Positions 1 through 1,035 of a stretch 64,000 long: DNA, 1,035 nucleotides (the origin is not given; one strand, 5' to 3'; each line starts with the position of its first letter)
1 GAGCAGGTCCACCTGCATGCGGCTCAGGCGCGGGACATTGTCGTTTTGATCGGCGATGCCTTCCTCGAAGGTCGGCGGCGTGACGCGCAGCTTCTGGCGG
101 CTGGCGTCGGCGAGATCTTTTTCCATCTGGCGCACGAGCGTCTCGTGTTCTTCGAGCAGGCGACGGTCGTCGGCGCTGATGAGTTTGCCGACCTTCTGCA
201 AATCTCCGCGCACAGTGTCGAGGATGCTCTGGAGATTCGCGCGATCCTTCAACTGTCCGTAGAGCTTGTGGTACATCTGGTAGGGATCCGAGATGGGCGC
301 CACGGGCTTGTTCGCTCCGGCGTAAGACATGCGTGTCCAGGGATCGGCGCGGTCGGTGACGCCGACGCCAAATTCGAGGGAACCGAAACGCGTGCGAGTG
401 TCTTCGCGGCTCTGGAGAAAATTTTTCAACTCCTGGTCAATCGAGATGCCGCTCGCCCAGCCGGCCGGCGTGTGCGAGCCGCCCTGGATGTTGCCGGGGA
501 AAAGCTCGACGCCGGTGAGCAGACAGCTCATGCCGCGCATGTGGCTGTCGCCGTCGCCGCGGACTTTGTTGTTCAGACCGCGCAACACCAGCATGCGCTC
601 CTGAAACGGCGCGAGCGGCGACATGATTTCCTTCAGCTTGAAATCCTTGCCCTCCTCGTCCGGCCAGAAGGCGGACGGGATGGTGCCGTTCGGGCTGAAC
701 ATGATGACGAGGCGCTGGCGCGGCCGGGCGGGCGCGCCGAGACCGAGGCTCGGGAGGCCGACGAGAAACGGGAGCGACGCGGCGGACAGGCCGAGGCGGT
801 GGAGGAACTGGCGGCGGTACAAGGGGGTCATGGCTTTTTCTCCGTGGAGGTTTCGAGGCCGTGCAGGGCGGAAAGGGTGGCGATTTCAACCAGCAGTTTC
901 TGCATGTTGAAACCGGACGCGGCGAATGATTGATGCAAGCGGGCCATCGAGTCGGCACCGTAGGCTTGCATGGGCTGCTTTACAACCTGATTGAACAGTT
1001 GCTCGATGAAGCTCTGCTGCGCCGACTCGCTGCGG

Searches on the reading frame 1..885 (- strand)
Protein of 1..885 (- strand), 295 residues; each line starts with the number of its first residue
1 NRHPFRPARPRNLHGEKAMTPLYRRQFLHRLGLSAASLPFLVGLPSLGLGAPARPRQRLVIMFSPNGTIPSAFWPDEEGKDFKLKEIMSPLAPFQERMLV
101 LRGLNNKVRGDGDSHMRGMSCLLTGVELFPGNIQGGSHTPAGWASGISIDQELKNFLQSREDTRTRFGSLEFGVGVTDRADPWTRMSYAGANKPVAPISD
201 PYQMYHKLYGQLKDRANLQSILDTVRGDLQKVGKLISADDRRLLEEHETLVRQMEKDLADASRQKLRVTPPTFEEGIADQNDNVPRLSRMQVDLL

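Call 15: search_protein_families(library=pfam, proteins=[window:1-885:-], max_evalue=0.001)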
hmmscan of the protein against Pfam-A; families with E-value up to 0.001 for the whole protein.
window:1-885:- (295 aa): 1 family
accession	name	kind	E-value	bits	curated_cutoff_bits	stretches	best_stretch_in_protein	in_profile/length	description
PF07586.16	HXXSHH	-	9.4e-61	206.5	30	1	58-295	1-245/307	Protein of unknown function (DUF1552)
